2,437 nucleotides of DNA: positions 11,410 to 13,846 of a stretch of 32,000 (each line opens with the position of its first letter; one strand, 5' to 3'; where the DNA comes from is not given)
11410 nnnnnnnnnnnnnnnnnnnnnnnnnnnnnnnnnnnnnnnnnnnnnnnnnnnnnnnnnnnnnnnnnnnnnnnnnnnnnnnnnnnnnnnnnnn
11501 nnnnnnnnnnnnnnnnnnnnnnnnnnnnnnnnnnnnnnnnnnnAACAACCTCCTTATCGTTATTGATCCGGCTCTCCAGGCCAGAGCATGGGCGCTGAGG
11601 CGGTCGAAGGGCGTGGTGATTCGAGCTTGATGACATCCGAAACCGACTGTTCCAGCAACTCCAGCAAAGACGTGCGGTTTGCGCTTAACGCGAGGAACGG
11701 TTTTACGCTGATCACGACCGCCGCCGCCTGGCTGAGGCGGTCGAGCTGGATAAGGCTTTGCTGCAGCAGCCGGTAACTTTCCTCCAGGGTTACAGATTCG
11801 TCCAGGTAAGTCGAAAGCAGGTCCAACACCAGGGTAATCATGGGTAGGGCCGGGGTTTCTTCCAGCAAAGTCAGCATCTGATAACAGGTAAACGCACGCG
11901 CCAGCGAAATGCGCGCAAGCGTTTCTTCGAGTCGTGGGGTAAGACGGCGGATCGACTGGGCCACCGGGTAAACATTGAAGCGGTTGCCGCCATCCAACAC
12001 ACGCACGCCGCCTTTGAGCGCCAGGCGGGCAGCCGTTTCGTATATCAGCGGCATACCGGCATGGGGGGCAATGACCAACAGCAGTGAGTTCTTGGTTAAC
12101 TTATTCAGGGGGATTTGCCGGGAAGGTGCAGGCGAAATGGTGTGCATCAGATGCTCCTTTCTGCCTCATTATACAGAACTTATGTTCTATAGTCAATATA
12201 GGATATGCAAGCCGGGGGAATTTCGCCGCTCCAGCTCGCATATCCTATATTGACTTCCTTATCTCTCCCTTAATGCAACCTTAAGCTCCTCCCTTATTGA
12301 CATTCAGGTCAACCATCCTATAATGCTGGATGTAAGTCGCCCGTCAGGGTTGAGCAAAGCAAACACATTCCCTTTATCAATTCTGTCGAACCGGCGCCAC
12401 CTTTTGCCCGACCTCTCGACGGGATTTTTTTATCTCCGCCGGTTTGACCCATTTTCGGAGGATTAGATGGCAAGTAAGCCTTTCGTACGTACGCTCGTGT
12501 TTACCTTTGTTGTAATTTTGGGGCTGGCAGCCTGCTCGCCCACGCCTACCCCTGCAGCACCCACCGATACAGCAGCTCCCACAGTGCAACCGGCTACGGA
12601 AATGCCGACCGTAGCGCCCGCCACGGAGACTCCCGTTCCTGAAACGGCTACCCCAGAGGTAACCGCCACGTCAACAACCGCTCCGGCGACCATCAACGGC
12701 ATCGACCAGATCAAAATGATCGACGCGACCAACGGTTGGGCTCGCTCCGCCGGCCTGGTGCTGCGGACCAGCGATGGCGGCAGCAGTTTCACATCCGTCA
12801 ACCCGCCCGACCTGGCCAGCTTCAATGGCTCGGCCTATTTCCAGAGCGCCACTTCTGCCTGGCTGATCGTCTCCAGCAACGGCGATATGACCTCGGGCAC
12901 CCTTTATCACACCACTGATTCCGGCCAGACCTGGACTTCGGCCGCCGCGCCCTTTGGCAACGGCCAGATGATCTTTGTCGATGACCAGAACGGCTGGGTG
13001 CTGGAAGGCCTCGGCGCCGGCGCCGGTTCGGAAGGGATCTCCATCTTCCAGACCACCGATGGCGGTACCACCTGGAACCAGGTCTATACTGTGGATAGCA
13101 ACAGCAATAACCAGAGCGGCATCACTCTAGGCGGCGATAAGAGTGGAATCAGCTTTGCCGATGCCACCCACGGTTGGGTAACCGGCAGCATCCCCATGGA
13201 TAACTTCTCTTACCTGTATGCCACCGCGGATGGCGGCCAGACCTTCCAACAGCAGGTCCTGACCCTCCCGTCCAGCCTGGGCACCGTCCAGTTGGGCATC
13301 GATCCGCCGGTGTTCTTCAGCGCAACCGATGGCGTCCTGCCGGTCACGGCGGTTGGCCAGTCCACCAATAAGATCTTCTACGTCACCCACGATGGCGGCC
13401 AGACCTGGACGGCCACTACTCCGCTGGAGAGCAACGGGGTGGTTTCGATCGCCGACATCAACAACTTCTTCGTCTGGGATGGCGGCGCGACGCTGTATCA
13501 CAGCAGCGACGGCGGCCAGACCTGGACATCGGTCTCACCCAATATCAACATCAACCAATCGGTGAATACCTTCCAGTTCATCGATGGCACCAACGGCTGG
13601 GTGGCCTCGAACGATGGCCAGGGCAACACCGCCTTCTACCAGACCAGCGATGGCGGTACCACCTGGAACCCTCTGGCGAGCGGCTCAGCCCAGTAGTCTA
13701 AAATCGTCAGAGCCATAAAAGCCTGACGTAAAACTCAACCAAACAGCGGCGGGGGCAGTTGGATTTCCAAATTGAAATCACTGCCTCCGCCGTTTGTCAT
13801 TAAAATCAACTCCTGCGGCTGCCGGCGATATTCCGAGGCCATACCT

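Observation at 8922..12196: Putative SOS-controlled cassette: degenerate RecA-fold protein, 99-aa protein and divergent family-B polymerase (a possible PolB-based analogue of the imuA-imuB-dnaE2 mutasome)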

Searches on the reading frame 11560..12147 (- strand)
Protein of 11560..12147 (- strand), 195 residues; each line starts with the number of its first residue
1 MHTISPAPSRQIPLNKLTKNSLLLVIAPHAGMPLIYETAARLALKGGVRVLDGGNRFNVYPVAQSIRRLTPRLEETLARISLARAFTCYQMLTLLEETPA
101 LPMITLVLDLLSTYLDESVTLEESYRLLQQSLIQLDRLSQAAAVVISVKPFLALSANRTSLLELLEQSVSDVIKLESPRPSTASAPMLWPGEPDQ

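Call 3: search_protein_families(library=pfam, proteins=[window:11560-12147:-], max_evalue=1)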
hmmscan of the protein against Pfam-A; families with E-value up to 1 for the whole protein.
window:11560-12147:- (195 aa): 0 families

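Call 4: search_protein_families(library=ncbifam, proteins=[window:11560-12147:-], max_evalue=1)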
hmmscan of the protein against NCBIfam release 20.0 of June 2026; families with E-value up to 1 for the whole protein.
window:11560-12147:- (195 aa): 0 families
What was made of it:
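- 11560..12147 (-): iRadA: 195-aa catalytically inactive RadA/Rad51-core protein. A conserved APHA replaces Walker A. The C-terminal PMLW is a possible beta-clamp-binding motif. No Pfam or NCBIfam hit (calls 3, 4).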

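Call 9: find_homologous_proteins(query=window:11560-12147:-, max_evalue=0.001)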
Query window:11560-12147:- (195 aa): 792 proteins with E <= 0.001 among 1868 candidates; the best 120 are listed.
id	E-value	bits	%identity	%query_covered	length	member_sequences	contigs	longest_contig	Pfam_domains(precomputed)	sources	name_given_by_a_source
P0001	5.5e-116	402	100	100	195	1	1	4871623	-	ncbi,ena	-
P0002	1.9e-84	300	77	100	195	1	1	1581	-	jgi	jgi:hypothetical protein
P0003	4.5e-81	289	72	98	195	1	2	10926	-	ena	-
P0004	1.2e-76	274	72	97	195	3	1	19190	-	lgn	-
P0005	4.9e-70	253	67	98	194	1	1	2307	-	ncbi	-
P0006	5.5e-70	253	66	96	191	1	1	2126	-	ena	-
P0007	7.6e-69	249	70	88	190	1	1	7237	-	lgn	-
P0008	7.2e-65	236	64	95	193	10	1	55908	-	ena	-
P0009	7.2e-65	236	66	94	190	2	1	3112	-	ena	-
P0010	9.9e-65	236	66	91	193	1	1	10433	-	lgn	-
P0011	5.3e-64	233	66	90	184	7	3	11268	-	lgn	-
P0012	6.4e-64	233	65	91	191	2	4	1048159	-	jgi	jgi:hypothetical protein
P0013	1.5e-63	232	69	87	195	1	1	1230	-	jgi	jgi:hypothetical protein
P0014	1.6e-63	232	69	87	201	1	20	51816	-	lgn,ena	-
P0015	1.7e-63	232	65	91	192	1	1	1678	-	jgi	-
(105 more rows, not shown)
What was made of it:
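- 11560..12147 (-): 792 homologues (call 9).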

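Call 12: find_encoding_contigs(protein=P0012, flank=8000, max_places=3)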
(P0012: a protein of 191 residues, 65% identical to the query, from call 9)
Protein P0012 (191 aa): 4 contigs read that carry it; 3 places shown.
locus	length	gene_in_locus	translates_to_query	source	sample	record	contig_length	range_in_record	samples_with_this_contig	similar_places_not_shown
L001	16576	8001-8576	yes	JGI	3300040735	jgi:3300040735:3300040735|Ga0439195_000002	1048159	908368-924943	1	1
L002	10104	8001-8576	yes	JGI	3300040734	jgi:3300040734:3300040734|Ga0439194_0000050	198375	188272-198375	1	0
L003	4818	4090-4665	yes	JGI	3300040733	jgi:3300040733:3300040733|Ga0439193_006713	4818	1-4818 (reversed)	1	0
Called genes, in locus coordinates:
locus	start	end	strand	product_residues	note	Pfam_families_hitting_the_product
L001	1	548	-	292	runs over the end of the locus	-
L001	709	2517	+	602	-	PF08439:Peptidase_M3_N (weak), PF01432:Peptidase_M3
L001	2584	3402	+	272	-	-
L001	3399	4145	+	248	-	PF19842:YqeC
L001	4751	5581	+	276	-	-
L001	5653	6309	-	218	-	PF16158:N_BRCA1_IG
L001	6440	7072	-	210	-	PF27271:AF_1327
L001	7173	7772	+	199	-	PF04229:GrpB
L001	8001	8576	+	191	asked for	-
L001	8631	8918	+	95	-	PF26485:DUF8156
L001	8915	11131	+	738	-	PF00136:DNA_pol_B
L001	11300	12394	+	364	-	PF23414:Beta-prop_EML_2, PF23409:Beta-prop_EML, PF23381:Beta-prop_IFT122_1st, PF24807:WD40_CDC20-Fz, PF24817:WD40_WDHD1_1st, PF25168:Beta-prop_WDR36-Utp21_2nd, PF25174:Beta-prop_THOC3, PF25175:Beta-prop_WDR5, +33 more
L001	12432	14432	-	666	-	PF00654:Voltage_CLC, PF00571:CBS, PF02080:TrkA_C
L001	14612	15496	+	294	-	PF00561:Abhydrolase_1, PF12146:Hydrolase_4, PF12697:Abhydrolase_6, PF08386:Abhydrolase_4 (weak)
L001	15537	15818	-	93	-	-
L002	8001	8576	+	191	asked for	-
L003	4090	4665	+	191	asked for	-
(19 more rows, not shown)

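Call 24: find_related_loci(query=A1, collection=genome_contigs, flank=6000)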
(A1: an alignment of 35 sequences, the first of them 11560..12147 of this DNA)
Query A1 (195 aa) in genome_contigs; peptide patterns used: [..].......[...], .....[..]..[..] (x = any residue, [..] = any of these).
548 stretches matched a pattern; 536 encode a relative of the query (tblastn E <= 1e-3); the best 80 are kept; 80 distinct loci.
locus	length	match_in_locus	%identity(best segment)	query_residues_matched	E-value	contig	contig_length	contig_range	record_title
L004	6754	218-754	64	14-191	4e-71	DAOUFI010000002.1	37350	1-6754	MAG TPA_asm: Anaerolineaceae bacterium isolate R103_3 k99_1543, whole genome shotgun sequence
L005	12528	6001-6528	66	19-194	2e-71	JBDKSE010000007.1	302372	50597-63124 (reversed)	MAG: Anaerolineaceae bacterium isolate 6_bin.133 c_000000184012, whole genome shotgun sequence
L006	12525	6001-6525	66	20-194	1e-69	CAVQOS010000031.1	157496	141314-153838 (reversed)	MAG: uncultured Chloroflexia bacterium isolate MFD10097.bin.1.24 genome assembly, contig: contig_4267, whole genome shot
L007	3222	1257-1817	62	6-191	1e-69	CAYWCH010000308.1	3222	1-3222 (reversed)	MAG TPA_asm: uncultured Anaerolinea sp. isolate SRP192927_co6_571 genome assembly, contig: NODE_88600_length_3222_cov_3.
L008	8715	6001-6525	61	20-194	6e-62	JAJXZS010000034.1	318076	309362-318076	MAG: Chloroflexi bacterium isolate BP7.bin67 NODE_14_length_318076_cov_1.768450, whole genome shotgun sequence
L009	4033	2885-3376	61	18-180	3e-56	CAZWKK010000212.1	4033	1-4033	MAG TPA_asm: uncultured Anaerolinea sp. isolate SRP216815_co1_175 genome assembly, contig: NODE_32603_length_4033_cov_6.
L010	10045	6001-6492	60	18-180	6e-56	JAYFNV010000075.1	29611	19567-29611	MAG: Anaerolineaceae bacterium isolate 5C_40 c_5C_000000109643, whole genome shotgun sequence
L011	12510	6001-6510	57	21-191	7e-53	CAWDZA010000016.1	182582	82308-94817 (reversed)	MAG: uncultured Chloroflexia bacterium isolate MFD05674.bin.1.26 genome assembly, contig: contig_52253, whole genome sho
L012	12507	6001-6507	56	19-189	1e-52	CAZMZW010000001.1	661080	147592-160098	MAG TPA_asm: uncultured Anaerolineaceae bacterium isolate SRP302447_co4_525 genome assembly, contig: NODE_17_length_6610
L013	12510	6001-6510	57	21-191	2e-52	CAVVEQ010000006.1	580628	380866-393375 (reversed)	MAG: uncultured Chloroflexia bacterium isolate MFD04716.bin.2.60 genome assembly, contig: contig_15890, whole genome sho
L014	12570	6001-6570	52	3-189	1e-50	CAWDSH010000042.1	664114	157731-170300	MAG: uncultured Chloroflexia bacterium isolate MFD00709.bin.1.57 genome assembly, contig: contig_6902, whole genome shot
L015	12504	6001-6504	57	20-189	1e-50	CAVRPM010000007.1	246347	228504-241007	MAG: uncultured Chloroflexia bacterium isolate MFD02979.bin.2.118 genome assembly, contig: contig_71691, whole genome sh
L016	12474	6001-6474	56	20-177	2e-50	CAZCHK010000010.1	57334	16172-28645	MAG TPA_asm: uncultured Anaerolineaceae bacterium isolate binchicken_co22_17 genome assembly, contig: NODE_586_length_57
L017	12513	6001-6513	54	20-192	7e-50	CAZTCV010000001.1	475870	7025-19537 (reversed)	MAG TPA_asm: uncultured Pelolinea sp. isolate SRP241326_co4_229 genome assembly, contig: NODE_3_length_475870_cov_108.18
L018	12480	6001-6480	58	21-180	5e-50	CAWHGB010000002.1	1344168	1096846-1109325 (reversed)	MAG: uncultured Chloroflexia bacterium isolate MFD00709.bin.2.144 genome assembly, contig: contig_20279, whole genome sh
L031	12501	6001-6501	51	18-180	9e-43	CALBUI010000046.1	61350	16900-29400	MAG: uncultured Anaerolineales bacterium isolate N4_Bin_METABAT__171_1 genome assembly, contig: c_000000944459, whole ge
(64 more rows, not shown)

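Call 29: search_protein_families(library=pfam, proteins=[L031:6928-8019:+, L031:8046-9005:+, L031:9033-10304:+, L031:5461-5865:+, L031:4036-5253:+, L011:6564-7100:+, L011:7177-7875:+, L011:7948-9138:+, L011:9128-10033:+, L011:4689-5759:+], max_evalue=0.01)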
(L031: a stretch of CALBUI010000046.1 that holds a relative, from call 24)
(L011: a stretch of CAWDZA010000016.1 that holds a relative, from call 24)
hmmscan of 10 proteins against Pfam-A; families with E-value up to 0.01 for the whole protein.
L031:6928-8019:+ (363 aa): 2 families
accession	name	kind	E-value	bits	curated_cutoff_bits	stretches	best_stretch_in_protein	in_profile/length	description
PF01008.23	IF-2B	-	6.9e-84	281.8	22.4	1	57-348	2-280/280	Initiation factor 2 subunit family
PF19636.4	DUF6139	-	0.007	16.7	27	0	185-223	5-43/77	Family of unknown function (DUF6139)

L031:8046-9005:+ (319 aa): 1 family
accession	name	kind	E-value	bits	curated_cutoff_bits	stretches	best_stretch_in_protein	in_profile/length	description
PF00294.29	PfkB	-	1.7e-35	123.2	25.8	1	35-292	25-297/302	pfkB family carbohydrate kinase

L031:9033-10304:+ (423 aa): 4 families
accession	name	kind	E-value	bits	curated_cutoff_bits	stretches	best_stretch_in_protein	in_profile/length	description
PF05221.23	AdoHcyase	-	9.2e-68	229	25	2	7-143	1-141/299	S-adenosyl-L-homocysteine hydrolase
PF00670.27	AdoHcyase_NAD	-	2.2e-53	181.1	27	1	190-350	1-161/162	S-adenosyl-L-homocysteine hydrolase, NAD binding domain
PF02826.25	2-Hacid_dh_C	-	1.8e-07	31.2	25.1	1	209-300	33-128/178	D-isomer specific 2-hydroxyacid dehydrogenase, NAD binding domain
PF07991.19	KARI_N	-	3.3e-07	30.5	20.6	1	210-306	2-102/165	Acetohydroxy acid isomeroreductase, NADPH-binding domain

L031:5461-5865:+ (134 aa): 1 family
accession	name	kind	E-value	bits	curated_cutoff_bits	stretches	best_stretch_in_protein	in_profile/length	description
PF00196.25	GerE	-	4.5e-13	49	23.5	1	70-120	3-53/57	Bacterial regulatory proteins, luxR family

L031:4036-5253:+ (405 aa): 4 families
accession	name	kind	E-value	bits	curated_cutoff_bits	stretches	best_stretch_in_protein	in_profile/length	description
PF00579.31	tRNA-synt_1b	-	4.3e-64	217.1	21.1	1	42-330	3-292/292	tRNA synthetases class I (W and Y)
PF01479.30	S4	-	1.1e-08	35.1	22.8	1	351-387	5-41/48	S4 domain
PF16714.10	TyrRSs_C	-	0.00048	20.3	30.6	1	343-377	17-51/120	Tyrosyl-tRNA synthetase C-terminal domain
PF22421.1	SYY_C-terminal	-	0.00083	19.6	27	1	335-386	6-58/83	Tyrosine--tRNA ligase SYY-like C-terminal domain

L011:6564-7100:+ (178 aa): 0 families

L011:7177-7875:+ (232 aa): 0 families

L011:7948-9138:+ (396 aa): 1 family
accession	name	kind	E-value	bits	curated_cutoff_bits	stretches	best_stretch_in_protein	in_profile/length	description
PF01041.23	DegT_DnrJ_EryC1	-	1.5e-104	350.5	19.8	1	16-390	3-359/360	DegT/DnrJ/EryC1/StrS aminotransferase family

L011:9128-10033:+ (301 aa): 1 family
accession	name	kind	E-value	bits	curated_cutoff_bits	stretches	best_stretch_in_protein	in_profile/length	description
PF10882.14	bPH_5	-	2.8e-15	56.7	22.5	1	74-167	3-96/100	Bacterial PH domain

L011:4689-5759:+ (356 aa): 4 families
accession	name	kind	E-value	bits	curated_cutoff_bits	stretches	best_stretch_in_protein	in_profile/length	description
PF00108.29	Thiolase_N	-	1.6e-71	241.2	26.4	1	2-217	51-259/260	Thiolase, N-terminal domain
PF02803.24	Thiolase_C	-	2.4e-46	156.8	27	1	226-351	2-122/123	Thiolase, C-terminal domain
PF00109.32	ketoacyl-synt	-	5.2e-07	30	20.8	1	29-68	166-205/252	Beta-ketoacyl synthase, N-terminal domain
PF22691.2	Thiolase_C_1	-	3.7e-05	23.9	28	0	251-288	23-60/144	Thiolase C-terminal domain-like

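Call 32: predict_structure(alignment_id=A1)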
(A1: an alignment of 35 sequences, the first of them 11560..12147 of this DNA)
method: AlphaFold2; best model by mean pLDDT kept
length: 195 residues; sequences in the alignment: 35
mean_pLDDT: 88.7   pTM: 0.83
mean pLDDT of the five models: 88.7, 87.5, 87.4, 86.7, 86.4
residues with pLDDT >= 90: 142; 70-90: 27; 50-70: 18; < 50: 8
segments of 3 or more residues with pLDDT < 50: 1-8
pLDDT, mean of each block of 10 residues (from residue 1): 43 80 89 93 97 96 97 98 98 98 97 95 98 98 95 86 97 78 64 64
secondary structure, 60 per line:
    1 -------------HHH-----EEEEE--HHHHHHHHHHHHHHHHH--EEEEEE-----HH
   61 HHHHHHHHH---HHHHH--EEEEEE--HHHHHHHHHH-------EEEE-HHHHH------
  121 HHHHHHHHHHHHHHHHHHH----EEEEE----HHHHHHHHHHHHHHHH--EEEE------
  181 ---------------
elements in order: E22-26 H29-45 E48-53 H59-69 H73-77 E80-85 H88-97 E105-108 H110-114 H121-139 E144-148 H153-168 E171-174
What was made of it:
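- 11560..12147 (-): AlphaFold2 model with pLDDT 88.7 (call 32).
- On PolB2 mutasome operon (iRadA-PPB2-PolB2): AlphaFold2 model at pLDDT 88.7 (call 32).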

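Call 35: fold_search(model_id=the predicted structure, library=pdb)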
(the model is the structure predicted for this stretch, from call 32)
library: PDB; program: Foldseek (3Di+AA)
matches with E <= 10: 1687; with E <= 0.001: 256
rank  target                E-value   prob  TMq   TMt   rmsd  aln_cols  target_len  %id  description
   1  5j4l                  5.0e-08  1.00  0.62  0.54   3.7       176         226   18  Apo-structure of humanised RadA-mutant humRadA22F (released 2016-10-19)
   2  9q2a_G                1.0e-07  1.00  0.61  0.42   4.3       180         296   18  BCDX2-CX3-RAD51-RAD51-ssDNA supercomplex (released 2026-03-04)
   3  9njr_E                1.1e-07  1.00  0.64  0.44   3.8       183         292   17  The Cryo-EM structure of the yeast Dmc1-ssDNA nucleoprotein filament ADP bound state (released 2025-03-19)
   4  5kdd_B                1.3e-07  1.00  0.62  0.56   3.3       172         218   19  Apo-structure of humanised RadA-mutant humRadA22 (released 2016-10-19)
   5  9d4n_A                1.3e-07  1.00  0.71  0.46   4.1       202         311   17  The cryo-EM structure of the yeast Dmc1 filament bound to ssDNA in the presence of ATP (released 2025-01-22)
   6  9q25_G                1.4e-07  1.00  0.67  0.45   3.8       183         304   17  DX2-CX3-RAD51 in the closed state (released 2026-03-04)
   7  5j4h                  1.4e-07  1.00  0.62  0.54   3.6       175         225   18  Structure of humanised RadA-mutant humRadA22F in complex with indole-6-carboxylic acid (released 2016-10-19)
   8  9svx_I                1.4e-07  1.00  0.64  0.42   4.3       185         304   19  XRCC3-RAD51C-RAD51D-XRCC2 (XRCC3 complex) capping a RAD51 filament on single stranded DNA (released 2025-11-26)
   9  8jnd_K                1.4e-07  1.00  0.65  0.46   4.7       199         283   17  The cryo-EM structure of the nonameric RAD51 ring bound to the nucleosome with the linker DNA binding (released 2024-03-27)
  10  6tuu_A                1.5e-07  1.00  0.67  0.61   3.6       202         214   17  Leishmania infantum Rad51 surrogate LiRadA10 in complex with 5,6,7,8-tetrahydro-2-naphthoic acid (released 2021-01-27)
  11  9q23_G                1.5e-07  1.00  0.63  0.40   5.8       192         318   15  DX2-CX3-RAD51 structure in the intermediate state (released 2026-03-04)
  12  5jee                  1.6e-07  1.00  0.62  0.56   3.7       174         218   18  Apo-structure of humanised RadA-mutant humRadA26F (released 2016-10-19)
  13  6tuu_C                1.9e-07  1.00  0.65  0.57   4.8       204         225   18  Leishmania infantum Rad51 surrogate LiRadA10 in complex with 5,6,7,8-tetrahydro-2-naphthoic acid (released 2021-01-27)
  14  6tuu_B                2.2e-07  1.00  0.68  0.60   3.7       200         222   17  Leishmania infantum Rad51 surrogate LiRadA10 in complex with 5,6,7,8-tetrahydro-2-naphthoic acid (released 2021-01-27)
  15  2zud_A                2.4e-07  1.00  0.62  0.42   3.1       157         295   16  Crystal Structure of Left-handed RadA Filament (released 2009-04-07)
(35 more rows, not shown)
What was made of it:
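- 11560..12147 (-): The top 50 Foldseek PDB hits are all RadA/Rad51/Dmc1, with E about 5e-8 to 6e-7 and query TM-score 0.58-0.71 (call 35).
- On PolB2 mutasome operon (iRadA-PPB2-PolB2): Top Foldseek PDB hits are RadA, Rad51 and Dmc1 cores, E 5e-8, query TM-score 0.58-0.71 (call 35).
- On imuA-imuB-dnaE2 mutasome: The first gene is RadA/Rad51-like (call 35).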

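Call 36: list_cluster_members(proteins=[P0001, P0121])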
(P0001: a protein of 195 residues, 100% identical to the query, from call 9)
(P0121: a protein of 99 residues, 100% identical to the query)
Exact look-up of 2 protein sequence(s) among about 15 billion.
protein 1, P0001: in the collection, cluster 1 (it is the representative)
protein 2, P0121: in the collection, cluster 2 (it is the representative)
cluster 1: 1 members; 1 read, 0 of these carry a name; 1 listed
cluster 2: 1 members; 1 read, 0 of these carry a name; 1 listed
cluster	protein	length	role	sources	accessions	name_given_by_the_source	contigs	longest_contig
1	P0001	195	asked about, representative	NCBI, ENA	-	-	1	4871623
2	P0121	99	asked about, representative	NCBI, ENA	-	-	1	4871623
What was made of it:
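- Tried and rejected: Source organism: the cluster look-up returned no name or accession for the source genome (call 36).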

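Call 60: search_protein_families(library=pfam, proteins=[L031:10442-11482:-], max_evalue=0.001)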
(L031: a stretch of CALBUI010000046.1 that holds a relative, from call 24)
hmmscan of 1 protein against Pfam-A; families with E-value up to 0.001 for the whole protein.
L031:10442-11482:- (346 aa): 2 families
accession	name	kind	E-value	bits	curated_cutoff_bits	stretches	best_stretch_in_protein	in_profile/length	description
PF17963.7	Big_9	-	4.6e-17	63.1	23.6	1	143-232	2-88/89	Bacterial Ig domain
PF17892.7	Cadherin_5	-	5.9e-09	36.1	26.5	1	155-232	16-95/98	Cadherin-like domain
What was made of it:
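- Tried and rejected: A box upstream of an Ig-domain gene in L031 (call 60) gave no repair link.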

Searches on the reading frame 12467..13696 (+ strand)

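Call 48: search_protein_families(library=pfam, proteins=[window:12467-13696:+], max_evalue=0.001)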
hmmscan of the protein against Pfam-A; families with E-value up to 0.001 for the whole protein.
window:12467-13696:+ (409 aa): 4 families
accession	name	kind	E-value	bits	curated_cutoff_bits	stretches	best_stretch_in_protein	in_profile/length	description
PF15902.12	Sortilin-Vps10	-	1.2e-16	61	33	2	304-405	3-114/446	Sortilin, neurotensin receptor 3,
PF14870.12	PSII_BNR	-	5.3e-11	42.8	27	1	329-384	242-297/303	Photosynthesis system II assembly factor YCF48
PF13088.12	BNR_2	-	6.7e-08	32.7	31.4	1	249-403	83-251/277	BNR repeat-like domain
PF02012.26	BNR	-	2.3e-07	30.2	27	0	305-315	1-11/12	BNR/Asp-box repeat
